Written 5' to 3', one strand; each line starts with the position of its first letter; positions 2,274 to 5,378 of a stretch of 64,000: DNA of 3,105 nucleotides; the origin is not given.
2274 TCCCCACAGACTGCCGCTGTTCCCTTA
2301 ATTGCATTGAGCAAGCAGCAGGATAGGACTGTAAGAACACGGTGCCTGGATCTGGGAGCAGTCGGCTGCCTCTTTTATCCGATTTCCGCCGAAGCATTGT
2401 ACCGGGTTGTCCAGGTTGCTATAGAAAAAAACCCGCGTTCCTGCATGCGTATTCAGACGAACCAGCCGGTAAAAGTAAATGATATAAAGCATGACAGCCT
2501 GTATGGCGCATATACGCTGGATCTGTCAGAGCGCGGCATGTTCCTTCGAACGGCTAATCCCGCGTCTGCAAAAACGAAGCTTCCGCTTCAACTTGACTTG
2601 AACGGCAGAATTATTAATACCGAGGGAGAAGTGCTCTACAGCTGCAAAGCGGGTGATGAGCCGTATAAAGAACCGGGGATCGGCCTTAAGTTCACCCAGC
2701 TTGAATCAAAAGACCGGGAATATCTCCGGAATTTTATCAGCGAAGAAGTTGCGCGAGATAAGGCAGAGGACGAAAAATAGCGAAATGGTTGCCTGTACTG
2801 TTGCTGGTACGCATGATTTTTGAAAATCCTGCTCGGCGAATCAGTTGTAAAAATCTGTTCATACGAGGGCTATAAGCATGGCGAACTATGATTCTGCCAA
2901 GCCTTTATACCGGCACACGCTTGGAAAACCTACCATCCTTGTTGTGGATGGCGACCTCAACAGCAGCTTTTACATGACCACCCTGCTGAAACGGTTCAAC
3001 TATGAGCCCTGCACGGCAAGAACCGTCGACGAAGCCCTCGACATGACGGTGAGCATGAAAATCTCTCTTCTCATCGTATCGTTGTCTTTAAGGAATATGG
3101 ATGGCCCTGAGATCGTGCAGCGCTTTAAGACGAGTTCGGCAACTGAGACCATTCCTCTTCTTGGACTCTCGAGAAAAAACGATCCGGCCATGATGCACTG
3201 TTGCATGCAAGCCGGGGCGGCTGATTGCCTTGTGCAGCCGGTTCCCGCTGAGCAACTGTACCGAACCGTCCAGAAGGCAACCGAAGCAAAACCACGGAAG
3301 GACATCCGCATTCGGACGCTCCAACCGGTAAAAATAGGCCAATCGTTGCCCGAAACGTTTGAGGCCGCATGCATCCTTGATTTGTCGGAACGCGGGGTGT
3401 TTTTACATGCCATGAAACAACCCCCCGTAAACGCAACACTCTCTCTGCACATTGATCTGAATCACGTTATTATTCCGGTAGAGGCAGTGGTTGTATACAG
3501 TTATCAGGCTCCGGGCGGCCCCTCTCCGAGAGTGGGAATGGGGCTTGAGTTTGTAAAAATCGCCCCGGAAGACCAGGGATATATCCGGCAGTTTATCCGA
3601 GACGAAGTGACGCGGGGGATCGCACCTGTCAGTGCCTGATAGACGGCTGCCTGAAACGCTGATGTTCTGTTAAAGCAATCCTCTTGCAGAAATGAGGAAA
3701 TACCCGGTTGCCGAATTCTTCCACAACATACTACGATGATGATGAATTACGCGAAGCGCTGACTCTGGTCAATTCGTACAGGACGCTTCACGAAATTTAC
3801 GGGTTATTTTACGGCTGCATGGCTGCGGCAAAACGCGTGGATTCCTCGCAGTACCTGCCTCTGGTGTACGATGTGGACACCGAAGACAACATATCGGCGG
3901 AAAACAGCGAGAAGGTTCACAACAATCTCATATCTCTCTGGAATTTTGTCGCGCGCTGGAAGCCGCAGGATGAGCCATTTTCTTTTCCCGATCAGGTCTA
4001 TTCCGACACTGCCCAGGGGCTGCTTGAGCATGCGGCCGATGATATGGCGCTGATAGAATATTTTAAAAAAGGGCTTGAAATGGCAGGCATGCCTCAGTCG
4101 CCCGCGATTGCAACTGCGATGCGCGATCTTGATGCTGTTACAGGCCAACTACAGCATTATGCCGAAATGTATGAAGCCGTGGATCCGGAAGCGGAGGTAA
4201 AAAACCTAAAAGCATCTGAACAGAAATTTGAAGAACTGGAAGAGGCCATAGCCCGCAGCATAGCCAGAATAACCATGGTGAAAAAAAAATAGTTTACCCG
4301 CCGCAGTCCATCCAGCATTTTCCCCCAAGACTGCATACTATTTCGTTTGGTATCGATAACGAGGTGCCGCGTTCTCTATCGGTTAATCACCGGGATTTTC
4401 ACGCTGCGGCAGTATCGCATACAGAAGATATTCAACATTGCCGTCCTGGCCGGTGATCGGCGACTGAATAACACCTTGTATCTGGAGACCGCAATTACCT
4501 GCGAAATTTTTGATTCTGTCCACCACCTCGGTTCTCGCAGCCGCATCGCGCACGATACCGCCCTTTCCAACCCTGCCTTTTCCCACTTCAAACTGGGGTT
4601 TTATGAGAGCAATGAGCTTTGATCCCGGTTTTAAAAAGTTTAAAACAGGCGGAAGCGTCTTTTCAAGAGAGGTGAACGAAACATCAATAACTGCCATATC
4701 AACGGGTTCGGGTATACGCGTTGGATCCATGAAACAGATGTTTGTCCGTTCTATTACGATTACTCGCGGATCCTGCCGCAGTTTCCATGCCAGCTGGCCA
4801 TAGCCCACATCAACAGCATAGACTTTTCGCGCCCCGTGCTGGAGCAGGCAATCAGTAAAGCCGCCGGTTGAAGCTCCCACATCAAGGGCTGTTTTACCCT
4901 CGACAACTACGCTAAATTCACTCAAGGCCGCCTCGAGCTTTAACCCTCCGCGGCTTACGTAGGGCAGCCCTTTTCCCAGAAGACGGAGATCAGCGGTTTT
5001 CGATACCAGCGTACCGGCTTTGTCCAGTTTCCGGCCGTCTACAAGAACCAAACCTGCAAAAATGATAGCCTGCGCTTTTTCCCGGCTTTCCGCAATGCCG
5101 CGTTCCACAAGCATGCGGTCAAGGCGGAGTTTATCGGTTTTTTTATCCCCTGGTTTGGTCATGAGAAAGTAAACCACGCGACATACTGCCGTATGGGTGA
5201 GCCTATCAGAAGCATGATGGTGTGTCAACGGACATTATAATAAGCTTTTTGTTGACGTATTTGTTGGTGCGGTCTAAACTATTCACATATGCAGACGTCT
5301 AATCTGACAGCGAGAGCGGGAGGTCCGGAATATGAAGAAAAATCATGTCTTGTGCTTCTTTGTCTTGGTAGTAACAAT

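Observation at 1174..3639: Three REC-PilZ genes in head-to-tail tandem, plus a fourth copy 40 kb away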

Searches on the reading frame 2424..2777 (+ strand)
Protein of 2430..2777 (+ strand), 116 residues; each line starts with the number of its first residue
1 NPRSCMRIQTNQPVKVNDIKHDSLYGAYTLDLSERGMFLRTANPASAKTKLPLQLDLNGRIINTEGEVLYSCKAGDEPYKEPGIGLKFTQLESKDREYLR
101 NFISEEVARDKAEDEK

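Call 72: search_solved_structures(query=window:2430-2777:+, max_evalue=10, show_alignments=2)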
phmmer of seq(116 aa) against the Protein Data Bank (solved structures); distinct sequences matched with E-value up to 10: 16.
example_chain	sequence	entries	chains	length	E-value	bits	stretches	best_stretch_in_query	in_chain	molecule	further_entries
5mzv_D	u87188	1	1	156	0.17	15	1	28-99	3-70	Nanobody 22E11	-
9b0a_A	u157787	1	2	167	0.28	14.3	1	27-105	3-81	GA10 nanobody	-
8hii_N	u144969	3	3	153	0.39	13.9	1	28-99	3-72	anti-Fab nanobody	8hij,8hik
7azb_B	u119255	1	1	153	0.56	13.4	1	28-101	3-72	VHH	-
3dsg_A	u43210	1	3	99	0.81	12.9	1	23-103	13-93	Type IV fimbriae assembly protein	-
4f48_B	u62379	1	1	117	0.83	12.8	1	23-104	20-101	Type IV fimbriae assembly protein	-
7vpy_A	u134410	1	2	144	0.91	12.7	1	28-100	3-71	Nanobody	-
8qz6_B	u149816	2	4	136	0.98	12.6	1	56-99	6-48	Nanobody-22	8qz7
3cnr_A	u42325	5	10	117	1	12.5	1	22-104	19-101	Type IV fimbriae assembly protein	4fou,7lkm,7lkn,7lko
7lkq_B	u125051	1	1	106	1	12.5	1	22-103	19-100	Type IV fimbriae assembly protein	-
5ovw_G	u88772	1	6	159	1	12.5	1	28-99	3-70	Nanobody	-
8im0_B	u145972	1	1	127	1.2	12.3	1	56-103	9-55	LaM8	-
9fve_B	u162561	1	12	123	1.3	12.2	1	56-100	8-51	VHH_VcP#2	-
9kgk_B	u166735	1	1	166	1.4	12.1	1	28-104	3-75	NB18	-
9ot6_C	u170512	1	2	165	1.4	12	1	28-99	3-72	EFR3 interfering Nanobody (F3IN)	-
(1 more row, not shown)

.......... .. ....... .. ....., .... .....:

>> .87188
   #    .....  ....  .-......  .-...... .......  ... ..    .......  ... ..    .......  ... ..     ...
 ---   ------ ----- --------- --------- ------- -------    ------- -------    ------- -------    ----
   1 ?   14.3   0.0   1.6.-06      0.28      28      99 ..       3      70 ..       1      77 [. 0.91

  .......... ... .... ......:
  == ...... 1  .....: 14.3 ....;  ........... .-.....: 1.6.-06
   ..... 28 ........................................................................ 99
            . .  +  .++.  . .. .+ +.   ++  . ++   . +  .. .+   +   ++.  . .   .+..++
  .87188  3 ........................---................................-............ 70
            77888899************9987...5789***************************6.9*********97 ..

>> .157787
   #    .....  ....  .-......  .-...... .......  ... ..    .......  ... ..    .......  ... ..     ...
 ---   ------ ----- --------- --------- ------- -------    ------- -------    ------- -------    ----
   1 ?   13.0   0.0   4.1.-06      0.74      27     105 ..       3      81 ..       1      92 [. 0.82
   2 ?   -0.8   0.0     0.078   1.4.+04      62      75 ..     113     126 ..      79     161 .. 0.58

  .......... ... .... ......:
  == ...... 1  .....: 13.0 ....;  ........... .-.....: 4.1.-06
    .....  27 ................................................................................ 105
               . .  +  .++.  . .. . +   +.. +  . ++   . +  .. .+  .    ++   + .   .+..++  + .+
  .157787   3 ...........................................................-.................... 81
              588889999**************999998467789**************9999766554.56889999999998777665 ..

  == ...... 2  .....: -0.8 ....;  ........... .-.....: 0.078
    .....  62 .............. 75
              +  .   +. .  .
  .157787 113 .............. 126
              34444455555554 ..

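Call 79: predict_structure(alignment_id=A4)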
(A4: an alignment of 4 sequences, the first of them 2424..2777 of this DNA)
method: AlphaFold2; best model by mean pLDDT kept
length: 118 residues; sequences in the alignment: 4
mean_pLDDT: 74.8   pTM: 0.69
mean pLDDT of the five models: 74.8, 74.5, 69.0, 68.8, 67.6
residues with pLDDT >= 90: 11; 70-90: 69; 50-70: 25; < 50: 13
segments of 3 or more residues with pLDDT < 50: 1-3, 22-29
pLDDT, mean of each block of 10 residues (from residue 1): 56 71 44 82 80 87 89 68 79 90 86 63
secondary structure, 60 per line:
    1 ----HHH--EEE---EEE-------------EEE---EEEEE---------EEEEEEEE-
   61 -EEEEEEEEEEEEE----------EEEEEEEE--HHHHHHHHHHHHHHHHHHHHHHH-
elements in order: E10-12 E16-18 E32-34 E38-42 E52-59 E62-74 E85-92 H95-117

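Call 81: fold_search(model_id=the predicted structure, library=pdb)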
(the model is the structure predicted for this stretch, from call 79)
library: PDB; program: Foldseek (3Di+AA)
matches with E <= 10: 444; with E <= 0.001: 1
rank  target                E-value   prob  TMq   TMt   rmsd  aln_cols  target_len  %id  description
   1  3rqa_A                9.7e-04  1.00  0.57  0.40   2.7        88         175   18  The Crystal Structure of a Pathogenic Protein from the Xanthomonas campestris Reveals a New Tetrameric PilZ Domain Sel (released 2012-03-14)
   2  3ph1_A                1.4e-03  1.00  0.57  0.39   2.7        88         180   18  The Crystal Structure of a Pathogenic Protein from the Xanthomonas campestris Reveals a New Tetrameric PilZ Domain Sel (released 2011-04-13)
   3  4rt1_B                1.4e-03  1.00  0.56  0.61   4.0       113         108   17  Structure of the Alg44 PilZ domain (R95A mutant) from Pseudomonas aeruginosa PAO1 in complex with c-di-GMP (released 2015-04-08)
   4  4rt0_B                1.5e-03  1.00  0.56  0.61   5.2       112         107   16  Structure of the Alg44 PilZ domain from Pseudomonas aeruginosa PAO1 in complex with c-di-GMP (released 2015-04-08)
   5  4rt0_A                1.9e-03  1.00  0.57  0.61   4.5       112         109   16  Structure of the Alg44 PilZ domain from Pseudomonas aeruginosa PAO1 in complex with c-di-GMP (released 2015-04-08)
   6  5vx6_B                2.0e-03  1.00  0.62  0.37   3.4       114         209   17  Structure of Bacillus subtilis Inhibitor of motility (MotI/DgrA) (released 2017-11-22)
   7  3ph1_C                2.1e-03  1.00  0.61  0.40   2.1        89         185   19  The Crystal Structure of a Pathogenic Protein from the Xanthomonas campestris Reveals a New Tetrameric PilZ Domain Sel (released 2011-04-13)
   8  5xly_B                2.1e-03  1.00  0.62  0.61   4.2       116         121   13  Crystal structure of CheR1 in complex with c-di-GMP-bound MapZ (released 2017-08-23)
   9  4rt0_C                2.2e-03  1.00  0.56  0.61   4.6       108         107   17  Structure of the Alg44 PilZ domain from Pseudomonas aeruginosa PAO1 in complex with c-di-GMP (released 2015-04-08)
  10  5vx6_A                2.3e-03  1.00  0.63  0.38   3.6       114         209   17  Structure of Bacillus subtilis Inhibitor of motility (MotI/DgrA) (released 2017-11-22)
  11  4xrn_B                2.4e-03  1.00  0.61  0.69   3.4       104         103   16  Pilz domain with c-di-gmp of a protein from Pseudomonas aeruginosa (released 2016-02-03)
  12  4xrn_C                2.9e-03  1.00  0.59  0.63   4.0       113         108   18  Pilz domain with c-di-gmp of a protein from Pseudomonas aeruginosa (released 2016-02-03)
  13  5y6g                  2.9e-03  1.00  0.55  0.50   4.1       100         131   20  PilZ domain with c-di-GMP of YcgR from Escherichia coli (released 2018-07-18)
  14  4xrn_A                3.0e-03  1.00  0.61  0.68   3.4       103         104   16  Pilz domain with c-di-gmp of a protein from Pseudomonas aeruginosa (released 2016-02-03)
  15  3rqa_C                3.2e-03  1.00  0.60  0.41   2.3        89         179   19  The Crystal Structure of a Pathogenic Protein from the Xanthomonas campestris Reveals a New Tetrameric PilZ Domain Sel (released 2012-03-14)
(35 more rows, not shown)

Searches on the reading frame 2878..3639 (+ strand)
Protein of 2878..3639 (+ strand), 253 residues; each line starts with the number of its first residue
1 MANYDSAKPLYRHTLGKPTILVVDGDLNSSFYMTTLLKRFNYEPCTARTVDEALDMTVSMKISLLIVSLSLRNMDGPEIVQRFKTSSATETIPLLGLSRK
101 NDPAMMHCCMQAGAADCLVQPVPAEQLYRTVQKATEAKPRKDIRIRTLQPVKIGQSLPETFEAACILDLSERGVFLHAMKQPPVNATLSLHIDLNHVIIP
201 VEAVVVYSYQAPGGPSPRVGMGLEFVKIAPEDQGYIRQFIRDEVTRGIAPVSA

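Call 3: search_protein_families(library=pfam, proteins=[window:2878-3639:+], max_evalue=1)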
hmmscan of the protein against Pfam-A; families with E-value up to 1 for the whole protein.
window:2878-3639:+ (253 aa): 3 families
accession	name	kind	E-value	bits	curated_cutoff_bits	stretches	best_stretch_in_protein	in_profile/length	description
PF00072.30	Response_reg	-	1.1e-13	51.8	30.2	1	20-131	1-110/111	Response regulator receiver domain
PF07238.19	PilZ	-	4e-09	37.2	22.5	1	140-241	3-101/102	PilZ domain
PF04589.18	RFX1_trans_act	-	0.024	15.4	25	1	108-179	11-63/160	RFX1 transcription activation region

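Call 7: search_protein_families(library=ncbifam, proteins=[window:2878-3639:+], max_evalue=0.01)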
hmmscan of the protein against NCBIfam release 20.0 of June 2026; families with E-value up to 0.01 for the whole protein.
window:2878-3639:+ (253 aa): 52 families (the best 25 are shown)
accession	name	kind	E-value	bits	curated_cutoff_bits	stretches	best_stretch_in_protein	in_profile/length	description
NF007135.0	PRK09581.1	equivalog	5.1e-10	38.8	474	1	19-153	4-139/457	PleD family two-component system response regulator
TIGR02154.1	PhoB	equivalog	7.1e-09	35.3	296.2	1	18-132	3-117/226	phosphate regulon transcriptional regulator PhoB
NF040689.1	MtrAB_MtrA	equivalog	1.2e-08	34.6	300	1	20-134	1-112/219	MtrAB system response regulator MtrA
TIGR02266.1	gmx_TIGR02266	paralog_domain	4.4e-08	33.2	68.7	1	159-240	14-95/96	TIGR02266 family protein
NF008099.0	PRK10841.1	equivalog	6.7e-08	30.8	920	1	19-136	826-941/949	two-component system sensor histidine kinase RcsC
NF045717.1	DVU0259_DivK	exception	8e-08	32.5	160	1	19-133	4-114/117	DVU0259 family response regulator domain-containing protein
NF006900.1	PRK09390.1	equivalog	1.6e-07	31.1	255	1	17-141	4-126/203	response regulator FixJ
NF051870.1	NAssimRespRegNtrX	equivalog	2.4e-07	30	600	1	20-139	4-123/452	nitrogen assimilation response regulator NtrX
NF007689.0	PRK10365.1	equivalog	3.1e-07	29.6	760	1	17-137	5-123/441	sigma-54-dependent response regulator transcription factor ZraR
NF053854.1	RespRegPhoBBctds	equivalog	3.9e-07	29.6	270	1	20-131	1-111/225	two-component system response regulator PhoB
NF038297.2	hybrid_HK_HrmK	equivalog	5.7e-07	28.5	725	1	17-133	490-606/607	hybrid histidine kinase/response regulator HrmK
NF045991.1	RespRegCtrARhodob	equivalog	5.8e-07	29.5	350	1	20-132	3-113/224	response regulator transcription factor CtrA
NF045914.1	RespRegNblR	equivalog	7.5e-07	28.9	300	1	17-134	6-121/228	response regulator transcription factor NblR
NF007969.0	PRK10693.1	equivalog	1.1e-06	27.9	329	1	15-123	5-111/337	two-component system response regulator RssB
NF041733.1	resp_reg_CseB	equivalog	3.1e-06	26.7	350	1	20-130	3-110/228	two-component system response regulator CseB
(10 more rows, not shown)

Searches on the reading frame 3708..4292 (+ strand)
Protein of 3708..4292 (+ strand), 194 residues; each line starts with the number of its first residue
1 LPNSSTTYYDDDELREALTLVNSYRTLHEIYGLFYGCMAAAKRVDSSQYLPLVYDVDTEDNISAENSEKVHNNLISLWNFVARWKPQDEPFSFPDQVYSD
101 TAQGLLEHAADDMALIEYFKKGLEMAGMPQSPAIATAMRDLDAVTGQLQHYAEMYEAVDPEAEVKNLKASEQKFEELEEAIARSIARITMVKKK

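Call 3: search_protein_families(library=pfam, proteins=[window:3708-4292:+], max_evalue=1)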
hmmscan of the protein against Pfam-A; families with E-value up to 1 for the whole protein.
window:3708-4292:+ (194 aa): 1 family
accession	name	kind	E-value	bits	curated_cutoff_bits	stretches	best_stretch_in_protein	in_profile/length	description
PF03695.18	UPF0149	-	0.0001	23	25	1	20-184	13-171/181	Uncharacterised protein family (UPF0149)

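Call 7: search_protein_families(library=ncbifam, proteins=[window:3708-4292:+], max_evalue=0.01)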
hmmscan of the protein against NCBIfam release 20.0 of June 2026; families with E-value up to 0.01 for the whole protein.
window:3708-4292:+ (194 aa): 1 family
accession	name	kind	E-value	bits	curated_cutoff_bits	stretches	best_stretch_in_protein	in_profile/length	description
TIGR02292.1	ygfB_yecA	subfamily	2.7e-06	27.1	33.8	1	23-190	17-177/179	UPF0149 family protein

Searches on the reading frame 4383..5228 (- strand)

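Call 7: search_protein_families(library=ncbifam, proteins=[window:4383-5228:-], max_evalue=0.01)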
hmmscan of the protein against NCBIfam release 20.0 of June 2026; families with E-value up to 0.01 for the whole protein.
window:4383-5228:- (281 aa): 6 families
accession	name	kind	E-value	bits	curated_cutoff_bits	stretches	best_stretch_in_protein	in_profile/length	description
TIGR00478.1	tly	subfamily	2.8e-79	265.6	185.8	1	35-266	1-228/228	TlyA family rRNA (cytidine-2'-O)-methyltransferase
NF049952.1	23rRNACMtaseTlyA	equivalog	7.7e-55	185.9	250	1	34-270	1-233/236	23S rRNA (cytidine-2'-O)-methyltransferase TlyA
TIGR01017.1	rpsD_bact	equivalog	0.00026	20.8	177.2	1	35-79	91-135/200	30S ribosomal protein S4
TIGR00438.1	rrmJ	equivalog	0.0013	18.3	300.15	1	89-141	11-65/188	23S rRNA (uridine(2552)-2'-O)-methyltransferase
NF008734.0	PRK11760.1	equivalog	0.0015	18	176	1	92-158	186-256/359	23S rRNA (cytidine(2498)-2'-O)-methyltransferase RlmM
NF003717.0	PRK05327.1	equivalog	0.0067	16.3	116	1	35-78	93-136/202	30S ribosomal protein S4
